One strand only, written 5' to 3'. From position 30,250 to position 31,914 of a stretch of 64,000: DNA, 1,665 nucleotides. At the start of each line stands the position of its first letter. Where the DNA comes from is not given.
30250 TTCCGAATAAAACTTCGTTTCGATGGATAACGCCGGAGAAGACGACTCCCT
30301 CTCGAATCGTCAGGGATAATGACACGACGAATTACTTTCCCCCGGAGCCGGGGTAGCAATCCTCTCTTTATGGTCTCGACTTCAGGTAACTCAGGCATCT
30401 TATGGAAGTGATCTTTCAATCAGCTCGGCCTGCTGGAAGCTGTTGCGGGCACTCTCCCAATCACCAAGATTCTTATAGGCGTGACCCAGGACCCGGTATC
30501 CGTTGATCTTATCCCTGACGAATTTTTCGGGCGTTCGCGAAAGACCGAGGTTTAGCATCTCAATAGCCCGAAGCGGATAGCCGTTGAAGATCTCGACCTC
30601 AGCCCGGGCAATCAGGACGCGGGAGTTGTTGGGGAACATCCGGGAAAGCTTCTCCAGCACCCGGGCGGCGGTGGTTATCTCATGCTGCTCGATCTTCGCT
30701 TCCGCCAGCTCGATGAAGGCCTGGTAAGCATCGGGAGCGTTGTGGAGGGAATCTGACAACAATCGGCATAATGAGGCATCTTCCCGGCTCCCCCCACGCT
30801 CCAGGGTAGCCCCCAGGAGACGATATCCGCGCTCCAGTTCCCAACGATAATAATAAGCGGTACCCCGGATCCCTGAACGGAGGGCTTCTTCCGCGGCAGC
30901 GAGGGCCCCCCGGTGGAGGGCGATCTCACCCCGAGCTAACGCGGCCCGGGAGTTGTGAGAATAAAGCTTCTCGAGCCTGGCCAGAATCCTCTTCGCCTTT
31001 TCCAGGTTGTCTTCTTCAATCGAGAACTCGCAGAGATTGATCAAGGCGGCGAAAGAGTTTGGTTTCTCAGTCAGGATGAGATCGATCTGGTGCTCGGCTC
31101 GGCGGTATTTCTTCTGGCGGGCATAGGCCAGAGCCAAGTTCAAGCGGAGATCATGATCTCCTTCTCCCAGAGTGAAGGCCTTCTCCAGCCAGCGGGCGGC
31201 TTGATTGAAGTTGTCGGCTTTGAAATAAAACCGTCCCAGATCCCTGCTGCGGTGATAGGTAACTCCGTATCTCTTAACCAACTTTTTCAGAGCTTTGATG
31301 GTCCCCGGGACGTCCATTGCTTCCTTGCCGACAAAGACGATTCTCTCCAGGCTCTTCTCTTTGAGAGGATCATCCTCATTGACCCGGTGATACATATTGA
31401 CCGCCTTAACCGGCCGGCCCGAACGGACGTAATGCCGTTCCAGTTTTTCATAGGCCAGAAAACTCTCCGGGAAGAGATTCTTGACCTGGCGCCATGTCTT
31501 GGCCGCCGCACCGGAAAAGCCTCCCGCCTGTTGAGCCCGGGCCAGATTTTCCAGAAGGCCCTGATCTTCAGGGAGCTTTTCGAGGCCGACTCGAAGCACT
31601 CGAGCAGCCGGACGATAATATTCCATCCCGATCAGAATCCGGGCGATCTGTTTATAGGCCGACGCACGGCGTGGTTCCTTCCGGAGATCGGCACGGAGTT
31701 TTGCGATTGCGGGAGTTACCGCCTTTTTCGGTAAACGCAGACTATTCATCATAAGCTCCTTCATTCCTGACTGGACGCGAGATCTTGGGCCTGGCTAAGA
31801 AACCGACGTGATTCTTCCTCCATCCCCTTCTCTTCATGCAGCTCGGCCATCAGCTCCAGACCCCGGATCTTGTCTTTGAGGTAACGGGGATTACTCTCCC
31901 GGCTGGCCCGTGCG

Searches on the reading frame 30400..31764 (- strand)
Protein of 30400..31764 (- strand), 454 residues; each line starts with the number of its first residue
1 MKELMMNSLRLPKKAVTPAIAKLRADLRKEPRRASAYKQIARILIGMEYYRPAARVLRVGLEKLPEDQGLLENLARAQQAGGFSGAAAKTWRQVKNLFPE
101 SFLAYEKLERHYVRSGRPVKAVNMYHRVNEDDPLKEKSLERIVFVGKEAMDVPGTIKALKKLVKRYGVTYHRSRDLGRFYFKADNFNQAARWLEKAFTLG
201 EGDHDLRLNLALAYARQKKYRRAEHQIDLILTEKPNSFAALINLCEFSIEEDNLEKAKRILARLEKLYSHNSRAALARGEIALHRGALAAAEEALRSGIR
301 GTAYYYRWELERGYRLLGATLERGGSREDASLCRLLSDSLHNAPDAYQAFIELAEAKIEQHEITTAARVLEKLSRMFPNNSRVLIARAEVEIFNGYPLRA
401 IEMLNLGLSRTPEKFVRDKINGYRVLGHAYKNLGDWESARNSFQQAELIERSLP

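Call 7: search_protein_families(library=pfam, proteins=[window:30400-31764:-])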
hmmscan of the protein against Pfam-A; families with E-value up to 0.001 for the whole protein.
window:30400-31764:- (454 aa): 21 families
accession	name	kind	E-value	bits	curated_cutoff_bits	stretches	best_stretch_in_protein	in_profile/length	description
PF13428.12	TPR_14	-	1.2e-17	63.1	23.5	0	174-211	5-42/44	Tetratricopeptide repeat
PF14559.12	TPR_19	-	2.1e-17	63.6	25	1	181-237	2-58/68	Tetratricopeptide repeat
PF23914.1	TPR_CcmH_CycH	-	1.4e-11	44.9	42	1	176-272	56-155/158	Cytochrome c-type biogenesis protein H TPR domain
PF07719.23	TPR_2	-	4.1e-10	39.4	27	0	422-446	3-27/34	Tetratricopeptide repeat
PF13432.12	TPR_16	-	5.8e-10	39.9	32.7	0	253-299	12-58/65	Tetratricopeptide repeat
PF00515.34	TPR_1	-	2.2e-09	37.2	27.8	0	423-446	4-27/34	Tetratricopeptide repeat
PF13174.12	TPR_6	-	2.4e-09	37.7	26.3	0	429-445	9-25/33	Tetratricopeptide repeat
PF25064.1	ARM_TT21_5th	-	3.8e-07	30.9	27.8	0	215-274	12-71/117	TT21 fifth ARM repeats domain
PF13176.12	TPR_7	-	5e-07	29.7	27.9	0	426-445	5-24/36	Tetratricopeptide repeat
PF25058.1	ARM_TT21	-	1.1e-06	29.2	27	0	343-405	53-118/155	Tetratricopeptide repeat protein 21 ARM repeat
PF13431.12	TPR_17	-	1.8e-06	28.2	24.4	0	201-224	10-33/34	Tetratricopeptide repeat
PF13374.12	TPR_10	-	2.1e-06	28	27.5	0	175-199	7-31/42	Tetratricopeptide repeat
PF13181.12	TPR_8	-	2.9e-06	27.4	25.7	0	426-449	7-30/34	Tetratricopeptide repeat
PF13371.12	TPR_9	-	8.6e-06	26.1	35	0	249-296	6-53/73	Tetratricopeptide repeat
PF13424.12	TPR_12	-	2.1e-05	25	30.1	0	175-225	8-66/77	Tetratricopeptide repeat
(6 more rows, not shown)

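Call 47: search_protein_families(library=ncbifam, proteins=[window:30400-31764:-], max_evalue=0.001)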
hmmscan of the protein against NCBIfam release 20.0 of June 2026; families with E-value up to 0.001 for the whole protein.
window:30400-31764:- (454 aa): 16 families
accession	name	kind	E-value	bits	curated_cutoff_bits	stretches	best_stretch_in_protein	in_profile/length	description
TIGR02917.1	PEP_TPR_lipo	equivalog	3.2e-23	81.6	312.2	1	11-384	442-807/899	XrtA/PEP-CTERM system TPR-repeat protein PrsT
NF040959.1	MamA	equivalog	2e-15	56.8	200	1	105-257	40-192/204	magnetosome protein MamA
TIGR02521.1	type_IV_pilW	equivalog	1.2e-13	51.1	154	1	175-297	36-160/234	type IV pilus biogenesis/stability protein PilW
NF033920.0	C39_PA2778_fam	equivalog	7.4e-12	45.2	150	0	155-228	175-248/255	PA2778 family cysteine peptidase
NF052415.1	T3SS_chap_SctY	equivalog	2.2e-10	41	70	0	353-445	12-102/106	type III secretion apparatus assembly chaperone SctY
NF047371.1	FlcA_CTERM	equivalog_domain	7.7e-10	37.9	300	1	195-286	154-239/646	periplasmic flagellar collar protein FlcA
NF052400.1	M48_BAM_BepA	equivalog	1.5e-09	37.2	570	1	183-296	284-399/483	beta-barrel assembly-enhancing protease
TIGR03939.1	PGA_TPR_OMP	equivalog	2e-09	36.2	366.65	0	345-441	393-484/800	poly-beta-1,6 N-acetyl-D-glucosamine export porin PgaA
TIGR02795.1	tol_pal_ybgF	equivalog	2.5e-09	37.8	90.1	0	210-279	45-117/119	tol-pal system protein YbgF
NF008757.0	PRK11788.1-5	equivalog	6.1e-08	32.2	363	0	107-301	112-311/388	lipopolysaccharide assembly protein LapB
NF008756.0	PRK11788.1-4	equivalog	1e-07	31.3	474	1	101-297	106-307/389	lipopolysaccharide assembly protein LapB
TIGR00540.1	TPR_hemY_coli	hypoth_equivalog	2.5e-07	29.8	142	0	8-93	300-384/385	heme biosynthesis-associated TPR protein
NF008520.0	PRK11447.1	equivalog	5.2e-07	27.8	858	0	182-276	579-677/1157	cellulose synthase complex outer membrane protein BcsC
NF008753.0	PRK11788.1-1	equivalog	5.2e-06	25.8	395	0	99-199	104-209/389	lipopolysaccharide assembly protein LapB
NF033758.1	gliding_GltE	equivalog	4.3e-05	22.7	225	0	317-414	92-187/411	adventurous gliding motility TPR repeat lipoprotein GltE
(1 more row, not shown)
